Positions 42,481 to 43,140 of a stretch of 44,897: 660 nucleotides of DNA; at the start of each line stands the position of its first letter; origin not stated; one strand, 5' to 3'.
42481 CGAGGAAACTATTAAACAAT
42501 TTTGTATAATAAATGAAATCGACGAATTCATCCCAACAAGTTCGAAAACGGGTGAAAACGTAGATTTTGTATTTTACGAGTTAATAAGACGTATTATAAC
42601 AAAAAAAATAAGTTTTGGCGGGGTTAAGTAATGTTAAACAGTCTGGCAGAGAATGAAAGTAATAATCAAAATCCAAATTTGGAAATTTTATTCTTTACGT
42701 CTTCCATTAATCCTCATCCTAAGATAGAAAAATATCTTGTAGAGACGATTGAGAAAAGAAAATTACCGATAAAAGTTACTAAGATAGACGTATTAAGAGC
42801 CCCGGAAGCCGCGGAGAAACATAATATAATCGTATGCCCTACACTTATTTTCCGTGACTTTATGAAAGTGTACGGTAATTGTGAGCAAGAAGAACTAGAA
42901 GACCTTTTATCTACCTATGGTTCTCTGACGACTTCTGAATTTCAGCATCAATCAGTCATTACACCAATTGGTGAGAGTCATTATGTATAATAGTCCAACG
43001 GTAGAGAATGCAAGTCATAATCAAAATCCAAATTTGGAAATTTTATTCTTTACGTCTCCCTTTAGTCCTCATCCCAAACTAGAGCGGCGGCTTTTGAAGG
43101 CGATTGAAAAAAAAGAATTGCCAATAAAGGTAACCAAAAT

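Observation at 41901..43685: Translationally coupled operon: Ras/Rab-like small GTPase followed by three tandem KaiB/thioredoxin-fold proteins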

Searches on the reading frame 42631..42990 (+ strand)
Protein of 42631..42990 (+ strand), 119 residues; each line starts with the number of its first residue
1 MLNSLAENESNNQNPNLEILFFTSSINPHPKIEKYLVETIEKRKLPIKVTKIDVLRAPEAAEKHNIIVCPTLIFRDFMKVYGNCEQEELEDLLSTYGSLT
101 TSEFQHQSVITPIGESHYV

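Call 3: search_protein_families(library=pfam, proteins=[window:42631-42990:+], max_evalue=1)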
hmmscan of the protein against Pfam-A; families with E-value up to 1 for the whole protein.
window:42631-42990:+ (119 aa): 3 families
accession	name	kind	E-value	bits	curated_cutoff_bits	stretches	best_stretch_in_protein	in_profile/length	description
PF07689.18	KaiB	-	0.00045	20.3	27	1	42-73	25-56/82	KaiB domain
PF00085.26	Thioredoxin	-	0.003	18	23.5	1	32-79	36-83/103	Thioredoxin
PF13192.12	Thioredoxin_3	-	0.12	12.9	24.8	1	31-93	15-75/76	Thioredoxin domain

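Call 7: find_homologous_proteins(query=window:42631-42990:+, max_evalue=0.001)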
Query window:42631-42990:+ (119 aa): 18 proteins with E <= 0.001 among 19 candidates.
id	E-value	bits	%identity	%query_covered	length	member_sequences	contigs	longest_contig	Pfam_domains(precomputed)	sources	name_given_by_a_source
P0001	3.6e-68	244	96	100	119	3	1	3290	-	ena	-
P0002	7.7e-51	188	75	99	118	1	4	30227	-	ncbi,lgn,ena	-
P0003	8.6e-45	169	68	100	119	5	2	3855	-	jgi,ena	-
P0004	7.6e-44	166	69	96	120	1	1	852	-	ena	-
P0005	1.0e-40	156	63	100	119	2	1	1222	PF07689.19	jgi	jgi:hypothetical protein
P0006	8.1e-40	153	61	100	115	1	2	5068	-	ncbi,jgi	ncbi:MAG: hypothetical protein ACXACR_17225 [Candidatus Hodarchaeales archaeon]|jgi:hypothetical pro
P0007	4.5e-39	151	60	100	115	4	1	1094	-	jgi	-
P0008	1.3e-38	149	60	100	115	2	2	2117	-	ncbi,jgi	ncbi:MAG: hypothetical protein ACW963_10230 [Candidatus Sifarchaeia archaeon]|jgi:hypothetical prote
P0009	2.0e-38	148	59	100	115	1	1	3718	-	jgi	-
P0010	2.4e-38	148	66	92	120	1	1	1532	PF00085.27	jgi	jgi:thiol-disulfide isomerase/thioredoxin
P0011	4.7e-38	147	58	98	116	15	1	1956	-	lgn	-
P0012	1.2e-35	140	67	87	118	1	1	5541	-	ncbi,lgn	ncbi:MAG: thioredoxin family protein [Promethearchaeota archaeon]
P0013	3.5e-34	135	57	96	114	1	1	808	-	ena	-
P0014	1.4e-33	133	53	100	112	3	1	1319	-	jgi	jgi:hypothetical protein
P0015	1.7e-31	126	62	89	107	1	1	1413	PF00085.27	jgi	jgi:hypothetical protein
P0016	4.3e-26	109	57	84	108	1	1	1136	PF00085.27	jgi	jgi:predicted DsbA family dithiol-disulfide isomerase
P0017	2.5e-25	106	57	92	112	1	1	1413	PF00085.27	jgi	jgi:predicted DsbA family dithiol-disulfide isomerase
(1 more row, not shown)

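Call 8: find_encoding_contigs(protein=P0002, flank=6000, max_places=4)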
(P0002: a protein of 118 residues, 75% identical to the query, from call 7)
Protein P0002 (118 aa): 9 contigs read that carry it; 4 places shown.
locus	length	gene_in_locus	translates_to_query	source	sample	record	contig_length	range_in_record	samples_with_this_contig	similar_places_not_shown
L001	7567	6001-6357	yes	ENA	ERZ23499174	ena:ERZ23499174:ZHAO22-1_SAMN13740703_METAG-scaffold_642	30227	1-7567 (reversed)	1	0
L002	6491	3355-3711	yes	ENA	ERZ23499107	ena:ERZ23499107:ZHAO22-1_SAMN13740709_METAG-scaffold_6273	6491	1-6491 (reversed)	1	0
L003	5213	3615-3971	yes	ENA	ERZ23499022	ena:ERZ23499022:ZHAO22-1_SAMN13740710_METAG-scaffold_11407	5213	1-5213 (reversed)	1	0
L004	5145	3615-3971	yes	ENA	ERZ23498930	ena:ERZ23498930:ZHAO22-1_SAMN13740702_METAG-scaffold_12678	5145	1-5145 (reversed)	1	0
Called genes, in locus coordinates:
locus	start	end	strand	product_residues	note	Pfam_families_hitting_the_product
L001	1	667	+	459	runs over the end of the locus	PF12323:HTH_OrfB_IS605, PF01385:OrfB_IS605, PF07282:Cas12f1-like_TNB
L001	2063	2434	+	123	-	PF02002:TFIIE_alpha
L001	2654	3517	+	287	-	PF00158:Sigma54_activat (faint), PF05496:RuvB_N (faint), PF00004:AAA, PF07726:AAA_3, PF07728:AAA_5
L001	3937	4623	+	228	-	PF05762:VWA_CoxE (weak), PF00092:VWA, PF13519:VWA_2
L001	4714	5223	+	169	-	-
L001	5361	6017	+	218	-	PF00025:Arf, PF00071:Ras, PF08477:Roc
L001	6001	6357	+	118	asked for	-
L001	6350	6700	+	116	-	PF00085:Thioredoxin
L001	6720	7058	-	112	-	PF02943:FeThRed_B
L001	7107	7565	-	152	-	?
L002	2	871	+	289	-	?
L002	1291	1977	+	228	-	PF05762:VWA_CoxE (weak), PF00092:VWA, PF13519:VWA_2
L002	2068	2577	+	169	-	-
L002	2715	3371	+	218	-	PF00025:Arf, PF00071:Ras, PF08477:Roc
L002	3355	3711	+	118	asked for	-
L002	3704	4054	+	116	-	PF00085:Thioredoxin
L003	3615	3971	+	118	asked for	-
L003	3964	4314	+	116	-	PF00085:Thioredoxin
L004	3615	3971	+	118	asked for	-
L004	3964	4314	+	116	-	PF00085:Thioredoxin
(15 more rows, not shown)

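Call 9: find_encoding_contigs(protein=P0006, flank=6000, max_places=3)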
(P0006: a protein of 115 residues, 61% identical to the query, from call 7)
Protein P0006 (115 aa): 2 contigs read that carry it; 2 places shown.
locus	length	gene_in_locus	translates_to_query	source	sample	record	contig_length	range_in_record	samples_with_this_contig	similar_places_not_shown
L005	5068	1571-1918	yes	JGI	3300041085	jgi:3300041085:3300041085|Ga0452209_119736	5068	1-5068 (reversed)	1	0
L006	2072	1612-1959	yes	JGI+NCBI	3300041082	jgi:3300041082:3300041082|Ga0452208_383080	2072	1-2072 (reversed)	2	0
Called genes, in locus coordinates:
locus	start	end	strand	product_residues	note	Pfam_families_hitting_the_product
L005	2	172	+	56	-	?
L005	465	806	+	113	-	-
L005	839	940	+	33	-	-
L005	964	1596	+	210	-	PF00025:Arf, PF00071:Ras, PF08477:Roc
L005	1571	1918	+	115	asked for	-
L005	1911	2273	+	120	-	PF00085:Thioredoxin, PF13192:Thioredoxin_3 (weak)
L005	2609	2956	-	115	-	PF02943:FeThRed_B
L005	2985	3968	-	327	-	PF14239:RRXRR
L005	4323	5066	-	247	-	?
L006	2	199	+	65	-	?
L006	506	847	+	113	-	-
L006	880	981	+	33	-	-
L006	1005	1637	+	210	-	PF00025:Arf, PF00071:Ras, PF08477:Roc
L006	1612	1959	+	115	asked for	-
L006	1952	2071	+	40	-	?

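Call 10: find_encoding_contigs(protein=P0012, flank=6000, max_places=3)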
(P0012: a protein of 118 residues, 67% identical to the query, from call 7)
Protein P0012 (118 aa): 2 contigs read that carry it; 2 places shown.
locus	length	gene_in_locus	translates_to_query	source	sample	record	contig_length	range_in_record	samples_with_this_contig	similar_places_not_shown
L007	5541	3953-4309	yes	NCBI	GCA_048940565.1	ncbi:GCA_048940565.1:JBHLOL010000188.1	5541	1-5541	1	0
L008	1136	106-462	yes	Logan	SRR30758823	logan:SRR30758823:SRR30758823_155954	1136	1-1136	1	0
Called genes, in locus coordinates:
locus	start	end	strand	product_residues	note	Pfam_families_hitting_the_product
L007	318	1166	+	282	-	PF00158:Sigma54_activat (faint), PF01078:Mg_chelatase (faint), PF05496:RuvB_N (faint), PF00004:AAA, PF07726:AAA_3, PF07728:AAA_5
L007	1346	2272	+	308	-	PF05762:VWA_CoxE (weak), PF00092:VWA, PF13519:VWA_2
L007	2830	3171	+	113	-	-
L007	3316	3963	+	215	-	PF00025:Arf, PF00071:Ras, PF08477:Roc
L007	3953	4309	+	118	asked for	-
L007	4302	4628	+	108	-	PF00085:Thioredoxin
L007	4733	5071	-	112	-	PF02943:FeThRed_B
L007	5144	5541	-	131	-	?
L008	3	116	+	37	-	?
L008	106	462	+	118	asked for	-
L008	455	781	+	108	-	PF00085:Thioredoxin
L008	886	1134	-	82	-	?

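Call 12: find_related_loci(query=A1, collection=genome_contigs, flank=7000)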
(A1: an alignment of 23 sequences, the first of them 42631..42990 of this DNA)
Query A1 (119 aa) in genome_contigs; peptide patterns used: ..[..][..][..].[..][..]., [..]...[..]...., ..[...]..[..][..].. (x = any residue, [..] = any of these).
83 stretches matched a pattern; 5 encode a relative of the query (tblastn E <= 1e-3); 4 distinct loci.
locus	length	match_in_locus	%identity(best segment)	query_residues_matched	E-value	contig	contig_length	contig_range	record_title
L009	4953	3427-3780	75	2-119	6e-57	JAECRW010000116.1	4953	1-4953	MAG: Candidatus Sifarchaeum marinoarchaea isolate CR_Bin_042_1 NODE_218_length_4953_cov_9.382486, whole genome shotgun s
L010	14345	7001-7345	65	1-119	3e-47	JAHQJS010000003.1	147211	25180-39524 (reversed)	MAG: Candidatus Borrarchaeum weybense isolate lw60_2018_gm2_56 NODE_185_length_147211_cov_26.122034, whole genome shotgu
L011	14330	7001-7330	59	1-114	5e-41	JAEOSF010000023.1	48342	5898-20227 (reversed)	MAG: Candidatus Borrarchaeum yapensis isolate Yap2000.bin9.141 contig-145_327, whole genome shotgun sequence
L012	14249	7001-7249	45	14-96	5e-23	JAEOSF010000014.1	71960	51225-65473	MAG: Candidatus Borrarchaeum yapensis isolate Yap2000.bin9.141 contig-145_117, whole genome shotgun sequence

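Call 17: search_solved_structures(query=A1, max_evalue=10, show_alignments=3)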
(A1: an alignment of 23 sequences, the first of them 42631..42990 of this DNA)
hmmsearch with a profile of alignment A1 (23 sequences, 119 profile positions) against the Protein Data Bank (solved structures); distinct sequences matched with E-value up to 10: 131 (the best 60 are shown).
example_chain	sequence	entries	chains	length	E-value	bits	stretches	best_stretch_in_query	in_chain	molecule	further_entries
1fo5_A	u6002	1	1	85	1e-08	38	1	16-94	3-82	THIOREDOXIN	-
8xyw_A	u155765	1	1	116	1.2e-07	34.6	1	18-94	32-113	De novo designed Trx-3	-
1nho_A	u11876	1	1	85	1.1e-05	28.3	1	18-93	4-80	Probable Thioredoxin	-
6ap5_A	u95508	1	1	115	2.2e-05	27.3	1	21-74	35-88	Thioredoxin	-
7q3k_A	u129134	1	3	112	3.4e-05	26.7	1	30-98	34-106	eMM9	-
2l4q_A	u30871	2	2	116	6e-05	25.9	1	21-76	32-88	Thioredoxin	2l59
2i1u_A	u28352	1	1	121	6.6e-05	25.8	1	21-76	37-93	Thioredoxin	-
7q3j_A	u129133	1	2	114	7.1e-05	25.7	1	30-101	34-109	MM9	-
3idv_A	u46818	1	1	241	7.2e-05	25.7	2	20-75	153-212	Protein disulfide-isomerase A4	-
4ba7_A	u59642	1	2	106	0.00016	24.5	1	22-95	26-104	LBCA THIOREDOXIN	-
3nof_A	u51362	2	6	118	0.00021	24.1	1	23-76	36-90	Thioredoxin TrxC | Thioredoxin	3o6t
2ynx_A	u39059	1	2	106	0.00026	23.9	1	18-96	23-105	LACA THIOREDOXIN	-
4wxt_A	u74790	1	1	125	0.00032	23.6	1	21-76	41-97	Thioredoxin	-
3ziv_A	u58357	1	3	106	0.00035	23.5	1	20-96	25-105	AECA THIOREDOXIN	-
6ali_A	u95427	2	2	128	0.00069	22.5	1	11-78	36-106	Thioredoxin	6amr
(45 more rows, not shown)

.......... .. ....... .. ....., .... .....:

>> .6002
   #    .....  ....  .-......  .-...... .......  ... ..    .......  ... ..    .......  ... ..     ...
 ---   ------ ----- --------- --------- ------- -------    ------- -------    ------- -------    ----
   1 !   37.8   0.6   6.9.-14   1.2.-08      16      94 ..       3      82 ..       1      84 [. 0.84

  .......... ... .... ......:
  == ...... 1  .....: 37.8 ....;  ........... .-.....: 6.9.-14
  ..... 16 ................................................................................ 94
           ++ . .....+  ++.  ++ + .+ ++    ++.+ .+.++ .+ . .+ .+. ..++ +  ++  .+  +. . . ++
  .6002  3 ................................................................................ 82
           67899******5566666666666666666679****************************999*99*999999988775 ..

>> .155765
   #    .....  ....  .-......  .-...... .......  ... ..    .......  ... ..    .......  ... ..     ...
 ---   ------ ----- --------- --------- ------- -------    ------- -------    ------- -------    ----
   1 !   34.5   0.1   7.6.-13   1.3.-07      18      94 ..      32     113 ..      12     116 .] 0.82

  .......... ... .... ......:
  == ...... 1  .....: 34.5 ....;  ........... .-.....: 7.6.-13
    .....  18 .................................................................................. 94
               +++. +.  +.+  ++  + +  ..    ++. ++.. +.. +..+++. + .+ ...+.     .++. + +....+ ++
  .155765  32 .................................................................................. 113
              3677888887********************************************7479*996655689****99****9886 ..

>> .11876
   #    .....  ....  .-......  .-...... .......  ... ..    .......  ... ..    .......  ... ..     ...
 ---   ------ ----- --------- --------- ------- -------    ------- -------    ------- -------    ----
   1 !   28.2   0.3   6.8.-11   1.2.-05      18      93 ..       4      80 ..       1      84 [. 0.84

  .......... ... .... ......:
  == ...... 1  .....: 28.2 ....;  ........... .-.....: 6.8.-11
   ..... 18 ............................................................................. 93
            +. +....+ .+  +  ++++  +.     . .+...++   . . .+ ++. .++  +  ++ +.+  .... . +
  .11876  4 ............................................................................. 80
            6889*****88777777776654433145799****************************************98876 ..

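Call 26: find_related_loci(query=A1, collection=metagenome_contigs, flank=5000)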
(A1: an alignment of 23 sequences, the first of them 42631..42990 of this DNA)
Query A1 (119 aa) in metagenome_contigs; peptide patterns used: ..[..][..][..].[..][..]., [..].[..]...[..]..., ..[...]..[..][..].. (x = any residue, [..] = any of these).
237 stretches matched a pattern; 9 encode a relative of the query (tblastn E <= 1e-3); 9 distinct loci.
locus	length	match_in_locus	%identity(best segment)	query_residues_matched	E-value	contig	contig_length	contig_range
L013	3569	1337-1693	100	1-119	4e-79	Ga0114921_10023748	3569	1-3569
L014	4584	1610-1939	59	1-114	3e-41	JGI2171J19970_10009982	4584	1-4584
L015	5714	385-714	59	1-114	3e-41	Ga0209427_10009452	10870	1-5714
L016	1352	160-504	64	1-114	2e-40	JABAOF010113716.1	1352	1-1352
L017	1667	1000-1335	64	3-114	1e-39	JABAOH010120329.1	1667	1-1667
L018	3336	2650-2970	58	1-114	6e-38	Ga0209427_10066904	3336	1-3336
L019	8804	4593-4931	57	1-119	3e-38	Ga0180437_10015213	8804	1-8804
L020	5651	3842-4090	45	14-96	4e-23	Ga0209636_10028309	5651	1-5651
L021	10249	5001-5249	45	14-96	4e-23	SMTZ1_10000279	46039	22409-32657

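Call 45: search_protein_families(library=ncbifam, proteins=[window:42631-42987:+, L010:7725-8075:-], max_evalue=0.1)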
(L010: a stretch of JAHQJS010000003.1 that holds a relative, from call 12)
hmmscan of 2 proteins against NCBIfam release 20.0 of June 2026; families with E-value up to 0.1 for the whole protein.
window:42631-42987:+ (119 aa): 6 families
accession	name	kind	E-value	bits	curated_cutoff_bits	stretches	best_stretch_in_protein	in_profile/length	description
TIGR00411.1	redox_disulf_1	equivalog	7.4e-06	25.9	92.75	1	19-93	3-78/82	MJ0307 family thioredoxin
TIGR01068.1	thioredoxin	equivalog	0.0054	16.9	96.8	1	32-75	32-75/101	thioredoxin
NF006800.0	PRK09303.1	equivalog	0.0077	15.2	342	1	7-73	5-73/383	histidine kinase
TIGR02187.2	PDO_seleno_TRX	equivalog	0.064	12.6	185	1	16-88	18-97/209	protein disulfide oxidoreductase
TIGR02654.1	circ_KaiB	equivalog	0.09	12.9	145.3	0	50-72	39-61/87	circadian clock protein KaiB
NF006798.0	PRK09301.1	equivalog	0.095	12.8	110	0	50-72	42-64/105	circadian clock protein KaiB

L010:7725-8075:- (116 aa): 1 family
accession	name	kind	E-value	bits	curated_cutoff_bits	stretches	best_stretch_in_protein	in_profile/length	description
NF041072.1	FtrB_double_U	equivalog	1.7e-15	56.9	160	1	9-106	4-101/121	FtrB family double-selenoprotein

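Call 52: predict_structure(alignment_id=A3)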
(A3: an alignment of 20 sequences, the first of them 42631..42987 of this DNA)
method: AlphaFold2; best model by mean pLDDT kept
length: 119 residues; sequences in the alignment: 20
mean_pLDDT: 57.3   pTM: 0.46
mean pLDDT of the five models: 57.3, 52.6, 50.1, 48.1, 47.1
residues with pLDDT >= 90: 0; 70-90: 20; 50-70: 67; < 50: 32
segments of 3 or more residues with pLDDT < 50: 1-14, 103-119
pLDDT, mean of each block of 10 residues (from residue 1): 36 52 58 72 73 68 60 61 62 66 41 36
secondary structure, 60 per line:
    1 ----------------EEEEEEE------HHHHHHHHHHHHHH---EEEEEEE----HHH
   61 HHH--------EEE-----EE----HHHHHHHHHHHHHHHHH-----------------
elements in order: E17-23 H30-43 E47-53 H58-63 E72-74 H86-102

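Call 58: fold_search(model_id=the predicted structure, library=pdb)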
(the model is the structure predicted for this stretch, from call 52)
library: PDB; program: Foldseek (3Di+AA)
matches with E <= 10: 911; with E <= 0.001: 2
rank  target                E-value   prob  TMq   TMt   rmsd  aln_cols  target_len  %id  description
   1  8xyw                  6.7e-04  1.00  0.53  0.59   3.2        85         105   26  De novo designed protein Trx-3 (released 2024-10-02)
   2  2ynx_A                6.7e-04  1.00  0.55  0.61   3.6        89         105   24  Crystal Structure of Ancestral Thioredoxin Relative to Last Archaea Common Ancestor (LACA) from the Precambrian Period (released 2013-08-21)
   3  1v98_A                1.6e-03  1.00  0.56  0.70   2.4        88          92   23  Crystal Structure Analysis of Thioredoxin from Thermus thermophilus (released 2005-02-01)
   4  7q3j_A                1.6e-03  1.00  0.53  0.68   2.4        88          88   24  Computationally designed thioredoxin subjected to stability optimizing mutations. (released 2022-11-16)
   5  2gzy_MODEL_1_A        1.6e-03  1.00  0.51  0.58   3.7        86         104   23  solution structures of the reduced form of thioredoxin from Bacillus subtilis (released 2007-02-13)
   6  2voc_A                2.4e-03  1.00  0.51  0.55   7.0       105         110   20  THIOREDOXIN A ACTIVE SITE MUTANTS FORM MIXED DISULFIDE DIMERS THAT RESEMBLE ENZYME-SUBSTRATE REACTION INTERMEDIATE (released 2009-03-10)
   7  2h72_B                2.5e-03  1.00  0.55  0.60   2.7        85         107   20  Crystal Structure of Thioredoxin mutant E85D in Hexagonal (p61) Space Group (released 2007-05-15)
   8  3ziv_A                2.5e-03  1.00  0.54  0.60   3.3        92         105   23  Crystal Structure of Ancestral Thioredoxin Relative to last Archaea- Eukaryotes Common Ancestor (AECA) from the Precam (released 2013-08-21)
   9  3hxs_A                2.7e-03  1.00  0.54  0.55   5.1       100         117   22  Crystal Structure of Bacteroides fragilis TrxP (released 2010-01-12)
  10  3hyp_B                2.9e-03  1.00  0.55  0.55   4.5       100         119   22  Crystal structure of Bacteroides fragilis TrxP_S105G mutant (released 2010-01-12)
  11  2o89                  2.9e-03  1.00  0.50  0.57   3.5        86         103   22  S. aureus thioredoxin P31T/C32S mutant (released 2007-07-24)
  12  1uvz_D                3.1e-03  1.00  0.55  0.59   3.4        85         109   15  structure of human thioredoxin 2 (released 2005-06-16)
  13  6h1y_A                3.1e-03  1.00  0.52  0.57   3.5        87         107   22  CRYSTAL STRUCTURE OF A CHIMERIC VARIANT OF THIOREDOXIN FROM ESCHERICHIA COLI (released 2019-02-06)
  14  1ti3_MODEL_1_A        3.1e-03  1.00  0.54  0.57   3.1        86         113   23  Solution structure of the Thioredoxin h1 from poplar, a CPPC active site variant (released 2004-12-14)
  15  2voc_B                3.3e-03  1.00  0.52  0.59   3.3        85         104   25  THIOREDOXIN A ACTIVE SITE MUTANTS FORM MIXED DISULFIDE DIMERS THAT RESEMBLE ENZYME-SUBSTRATE REACTION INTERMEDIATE (released 2009-03-10)
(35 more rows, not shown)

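Call 77: find_encoding_contigs(protein=P0001, flank=4000, max_places=3)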
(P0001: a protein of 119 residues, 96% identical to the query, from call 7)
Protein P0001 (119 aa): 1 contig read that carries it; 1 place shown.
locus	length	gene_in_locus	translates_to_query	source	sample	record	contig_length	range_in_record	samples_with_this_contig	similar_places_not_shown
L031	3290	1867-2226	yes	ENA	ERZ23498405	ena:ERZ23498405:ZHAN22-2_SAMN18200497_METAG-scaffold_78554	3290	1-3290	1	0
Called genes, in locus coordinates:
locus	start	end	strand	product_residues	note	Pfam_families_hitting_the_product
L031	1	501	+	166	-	?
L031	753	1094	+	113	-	-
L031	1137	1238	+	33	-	-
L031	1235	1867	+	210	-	PF00025:Arf, PF00071:Ras, PF08477:Roc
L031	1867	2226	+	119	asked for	-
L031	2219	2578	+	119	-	-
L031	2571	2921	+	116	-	PF00085:Thioredoxin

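Call 78: find_encoding_contigs(protein=P0010, flank=4000, max_places=2)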
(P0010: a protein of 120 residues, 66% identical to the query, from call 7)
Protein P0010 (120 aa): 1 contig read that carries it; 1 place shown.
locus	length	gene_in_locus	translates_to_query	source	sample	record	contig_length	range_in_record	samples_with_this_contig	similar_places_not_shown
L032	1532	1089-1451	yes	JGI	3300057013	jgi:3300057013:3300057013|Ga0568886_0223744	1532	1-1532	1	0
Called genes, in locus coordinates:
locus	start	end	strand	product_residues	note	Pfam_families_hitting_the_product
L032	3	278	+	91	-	?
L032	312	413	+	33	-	-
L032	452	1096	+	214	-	PF00025:Arf, PF00071:Ras, PF08477:Roc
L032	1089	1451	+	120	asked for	PF00085:Thioredoxin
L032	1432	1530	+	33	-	?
